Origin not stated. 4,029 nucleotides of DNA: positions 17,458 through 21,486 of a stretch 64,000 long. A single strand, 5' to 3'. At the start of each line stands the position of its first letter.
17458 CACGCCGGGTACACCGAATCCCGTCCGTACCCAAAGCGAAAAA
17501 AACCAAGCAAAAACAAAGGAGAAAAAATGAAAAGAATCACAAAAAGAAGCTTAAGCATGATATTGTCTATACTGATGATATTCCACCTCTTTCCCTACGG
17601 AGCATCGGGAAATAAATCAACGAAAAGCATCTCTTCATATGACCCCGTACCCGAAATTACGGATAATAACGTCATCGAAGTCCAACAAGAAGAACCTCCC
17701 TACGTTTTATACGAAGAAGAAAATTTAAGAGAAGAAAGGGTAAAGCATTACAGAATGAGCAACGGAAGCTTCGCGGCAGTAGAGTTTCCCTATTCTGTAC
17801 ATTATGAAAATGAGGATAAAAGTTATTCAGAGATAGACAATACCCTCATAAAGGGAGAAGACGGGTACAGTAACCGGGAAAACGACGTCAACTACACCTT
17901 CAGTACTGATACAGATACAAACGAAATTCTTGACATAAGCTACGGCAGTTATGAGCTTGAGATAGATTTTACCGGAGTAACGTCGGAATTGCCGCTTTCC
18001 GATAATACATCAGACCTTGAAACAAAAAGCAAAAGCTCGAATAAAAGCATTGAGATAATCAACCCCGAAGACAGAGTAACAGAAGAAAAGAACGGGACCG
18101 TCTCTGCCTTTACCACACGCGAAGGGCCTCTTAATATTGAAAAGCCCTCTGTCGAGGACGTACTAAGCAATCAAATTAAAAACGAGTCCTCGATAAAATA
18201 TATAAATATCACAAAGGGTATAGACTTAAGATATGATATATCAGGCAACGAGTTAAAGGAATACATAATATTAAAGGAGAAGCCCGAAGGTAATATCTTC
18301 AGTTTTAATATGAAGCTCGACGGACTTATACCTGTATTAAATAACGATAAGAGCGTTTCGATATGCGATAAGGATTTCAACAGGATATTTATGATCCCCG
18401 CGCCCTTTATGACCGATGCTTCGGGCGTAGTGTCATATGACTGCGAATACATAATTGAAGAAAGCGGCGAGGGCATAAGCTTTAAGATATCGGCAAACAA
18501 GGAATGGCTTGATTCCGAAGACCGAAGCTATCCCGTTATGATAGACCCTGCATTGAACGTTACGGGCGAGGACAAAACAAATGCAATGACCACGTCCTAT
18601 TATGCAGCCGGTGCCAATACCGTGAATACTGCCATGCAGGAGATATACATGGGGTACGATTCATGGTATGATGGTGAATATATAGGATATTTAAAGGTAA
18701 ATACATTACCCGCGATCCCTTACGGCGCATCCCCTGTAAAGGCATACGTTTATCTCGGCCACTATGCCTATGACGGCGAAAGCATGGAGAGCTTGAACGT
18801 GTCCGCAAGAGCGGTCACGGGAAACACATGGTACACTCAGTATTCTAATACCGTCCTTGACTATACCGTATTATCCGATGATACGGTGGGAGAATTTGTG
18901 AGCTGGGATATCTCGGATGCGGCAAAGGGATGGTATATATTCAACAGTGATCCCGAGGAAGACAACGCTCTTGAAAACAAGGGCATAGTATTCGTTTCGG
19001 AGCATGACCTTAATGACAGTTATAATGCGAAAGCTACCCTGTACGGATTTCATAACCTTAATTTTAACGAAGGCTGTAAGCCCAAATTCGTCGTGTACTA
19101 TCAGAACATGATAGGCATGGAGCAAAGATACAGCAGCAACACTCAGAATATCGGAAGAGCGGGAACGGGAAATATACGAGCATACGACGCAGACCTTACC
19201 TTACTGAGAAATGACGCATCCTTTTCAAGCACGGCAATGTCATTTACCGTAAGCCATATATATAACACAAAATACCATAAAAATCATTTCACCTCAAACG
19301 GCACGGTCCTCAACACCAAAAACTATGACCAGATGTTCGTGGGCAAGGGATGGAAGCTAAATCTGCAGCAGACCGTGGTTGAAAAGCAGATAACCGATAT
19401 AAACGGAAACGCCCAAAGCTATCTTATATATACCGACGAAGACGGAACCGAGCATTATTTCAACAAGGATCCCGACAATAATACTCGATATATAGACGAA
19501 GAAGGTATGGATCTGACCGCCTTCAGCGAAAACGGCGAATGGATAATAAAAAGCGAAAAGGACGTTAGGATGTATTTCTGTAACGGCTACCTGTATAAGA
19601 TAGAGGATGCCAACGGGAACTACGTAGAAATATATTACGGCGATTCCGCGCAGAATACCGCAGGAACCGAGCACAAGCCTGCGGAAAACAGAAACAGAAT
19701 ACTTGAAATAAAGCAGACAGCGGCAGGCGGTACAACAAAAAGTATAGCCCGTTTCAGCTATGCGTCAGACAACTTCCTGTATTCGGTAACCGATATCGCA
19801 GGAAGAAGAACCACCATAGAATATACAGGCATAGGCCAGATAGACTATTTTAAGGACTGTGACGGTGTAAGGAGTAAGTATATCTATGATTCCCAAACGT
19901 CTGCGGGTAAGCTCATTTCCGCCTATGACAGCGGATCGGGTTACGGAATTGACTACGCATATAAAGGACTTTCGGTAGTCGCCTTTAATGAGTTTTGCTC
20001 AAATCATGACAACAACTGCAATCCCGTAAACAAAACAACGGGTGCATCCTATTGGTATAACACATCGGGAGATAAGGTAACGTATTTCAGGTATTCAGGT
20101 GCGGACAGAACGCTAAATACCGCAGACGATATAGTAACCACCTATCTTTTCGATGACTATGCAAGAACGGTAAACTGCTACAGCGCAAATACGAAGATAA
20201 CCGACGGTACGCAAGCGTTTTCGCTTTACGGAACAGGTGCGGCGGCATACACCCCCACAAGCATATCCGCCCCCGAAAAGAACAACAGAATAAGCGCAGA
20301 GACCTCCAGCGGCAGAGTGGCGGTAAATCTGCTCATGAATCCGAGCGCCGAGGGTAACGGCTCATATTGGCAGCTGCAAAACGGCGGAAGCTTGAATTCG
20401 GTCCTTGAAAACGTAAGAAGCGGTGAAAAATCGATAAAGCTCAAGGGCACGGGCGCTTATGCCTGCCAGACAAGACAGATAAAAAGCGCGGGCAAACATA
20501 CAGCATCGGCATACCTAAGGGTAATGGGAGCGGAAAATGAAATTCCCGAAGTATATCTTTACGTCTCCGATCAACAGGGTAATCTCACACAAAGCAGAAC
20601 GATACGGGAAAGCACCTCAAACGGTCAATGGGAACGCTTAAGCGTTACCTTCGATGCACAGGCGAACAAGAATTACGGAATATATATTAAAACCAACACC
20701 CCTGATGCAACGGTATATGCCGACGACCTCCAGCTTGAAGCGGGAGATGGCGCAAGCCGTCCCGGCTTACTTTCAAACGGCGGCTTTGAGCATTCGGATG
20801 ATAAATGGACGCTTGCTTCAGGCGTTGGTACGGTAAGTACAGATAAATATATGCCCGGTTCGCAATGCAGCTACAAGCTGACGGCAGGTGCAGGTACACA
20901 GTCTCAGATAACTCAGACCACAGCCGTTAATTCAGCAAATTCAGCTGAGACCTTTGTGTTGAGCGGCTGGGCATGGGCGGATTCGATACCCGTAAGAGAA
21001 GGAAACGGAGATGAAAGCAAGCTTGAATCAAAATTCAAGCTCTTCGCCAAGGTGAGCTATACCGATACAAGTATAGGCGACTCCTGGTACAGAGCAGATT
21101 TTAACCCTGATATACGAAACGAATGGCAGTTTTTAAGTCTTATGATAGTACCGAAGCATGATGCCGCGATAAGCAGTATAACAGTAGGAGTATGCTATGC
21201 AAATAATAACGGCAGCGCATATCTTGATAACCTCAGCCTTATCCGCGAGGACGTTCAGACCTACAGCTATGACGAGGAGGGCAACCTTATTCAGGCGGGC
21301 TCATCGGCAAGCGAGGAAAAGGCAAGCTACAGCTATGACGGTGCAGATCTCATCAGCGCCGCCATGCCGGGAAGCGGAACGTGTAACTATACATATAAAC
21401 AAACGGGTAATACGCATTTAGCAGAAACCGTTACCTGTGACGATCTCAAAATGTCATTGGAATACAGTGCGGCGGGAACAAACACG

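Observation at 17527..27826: Sec-dependent, WapA-like Rhs polymorphic-toxin locus with three toxin tips and three immunity candidates, none assignable to a known family by eye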

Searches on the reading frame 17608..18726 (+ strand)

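Call 68: search_protein_families(library=pfam, proteins=[window:17608-18726:+], max_evalue=10)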
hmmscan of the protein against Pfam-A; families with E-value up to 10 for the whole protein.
window:17608-18726:+ (373 aa): 2 families
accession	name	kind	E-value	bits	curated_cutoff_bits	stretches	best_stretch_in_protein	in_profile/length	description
PF25778.1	DUF7948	-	3.1e-05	24.6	27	1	187-314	96-213/214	Domain of unknown function (DUF7948)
PF19156.5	DUF5838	-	0.029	14.2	28.8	1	197-239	105-145/289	Family of unknown function (DUF5838)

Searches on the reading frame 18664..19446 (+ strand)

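Call 68: search_protein_families(library=pfam, proteins=[window:18664-19446:+], max_evalue=10)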
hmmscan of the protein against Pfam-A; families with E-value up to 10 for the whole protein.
window:18664-19446:+ (261 aa): 1 family
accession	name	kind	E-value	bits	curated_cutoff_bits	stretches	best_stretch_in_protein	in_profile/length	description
PF20148.4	DUF6531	-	0.12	13.2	24.1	1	220-261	36-69/74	Domain of unknown function (DUF6531)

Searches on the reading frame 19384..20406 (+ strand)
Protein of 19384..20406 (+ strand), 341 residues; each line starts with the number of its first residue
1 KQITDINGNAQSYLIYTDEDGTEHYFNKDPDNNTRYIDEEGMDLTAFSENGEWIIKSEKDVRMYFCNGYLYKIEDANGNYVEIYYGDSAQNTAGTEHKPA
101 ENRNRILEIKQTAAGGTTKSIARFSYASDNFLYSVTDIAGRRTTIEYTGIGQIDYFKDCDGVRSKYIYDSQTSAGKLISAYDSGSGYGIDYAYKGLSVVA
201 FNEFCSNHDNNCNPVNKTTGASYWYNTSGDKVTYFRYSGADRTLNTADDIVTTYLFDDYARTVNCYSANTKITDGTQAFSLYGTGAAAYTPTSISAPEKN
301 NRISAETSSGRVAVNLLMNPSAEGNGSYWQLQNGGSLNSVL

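Call 68: search_protein_families(library=pfam, proteins=[window:19384-20406:+], max_evalue=10)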
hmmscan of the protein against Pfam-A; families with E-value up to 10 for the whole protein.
window:19384-20406:+ (341 aa): 1 family
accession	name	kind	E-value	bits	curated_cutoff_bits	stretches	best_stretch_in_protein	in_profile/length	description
PF22834.3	Polo_box_4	-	0.1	13.6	27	1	61-88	1-28/85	Polo box domain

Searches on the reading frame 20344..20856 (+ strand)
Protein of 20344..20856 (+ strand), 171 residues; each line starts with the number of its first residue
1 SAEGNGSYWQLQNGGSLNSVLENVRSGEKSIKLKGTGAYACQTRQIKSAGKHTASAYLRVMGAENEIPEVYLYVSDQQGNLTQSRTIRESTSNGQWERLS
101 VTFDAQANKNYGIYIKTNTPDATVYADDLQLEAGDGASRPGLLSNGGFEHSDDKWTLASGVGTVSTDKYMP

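Call 68: search_protein_families(library=pfam, proteins=[window:20344-20856:+], max_evalue=10)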
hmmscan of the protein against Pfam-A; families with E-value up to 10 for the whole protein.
window:20344-20856:+ (171 aa): 3 families
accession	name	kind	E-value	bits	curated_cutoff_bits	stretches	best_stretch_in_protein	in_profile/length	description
PF02018.23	CBM_4_9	-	0.00026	21.8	25.9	1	4-121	12-134/136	Carbohydrate binding domain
PF18452.7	Ig_6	-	0.0054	17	25.5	1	65-117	41-91/128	Immunoglobulin domain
PF00629.30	MAM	-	0.11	12.8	26.4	1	68-133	87-154/158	MAM domain, meprin/A5/mu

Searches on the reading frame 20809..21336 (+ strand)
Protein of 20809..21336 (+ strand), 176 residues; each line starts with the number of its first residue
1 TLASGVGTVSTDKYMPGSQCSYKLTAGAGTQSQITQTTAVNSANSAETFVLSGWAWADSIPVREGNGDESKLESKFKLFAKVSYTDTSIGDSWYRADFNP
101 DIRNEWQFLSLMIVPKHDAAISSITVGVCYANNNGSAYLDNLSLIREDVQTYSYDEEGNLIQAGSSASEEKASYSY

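Call 68: search_protein_families(library=pfam, proteins=[window:20809-21336:+], max_evalue=10)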
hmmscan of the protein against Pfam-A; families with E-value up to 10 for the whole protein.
window:20809-21336:+ (176 aa): 2 families
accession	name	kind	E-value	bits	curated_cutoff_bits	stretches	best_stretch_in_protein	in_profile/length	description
PF18621.7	Rv3651-like_middle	-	0.056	14.3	31.1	1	21-99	6-77/110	Rv3651-like, middle domain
PF05593.20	RHS_repeat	-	0.11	13.4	22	1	150-163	18-31/38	RHS Repeat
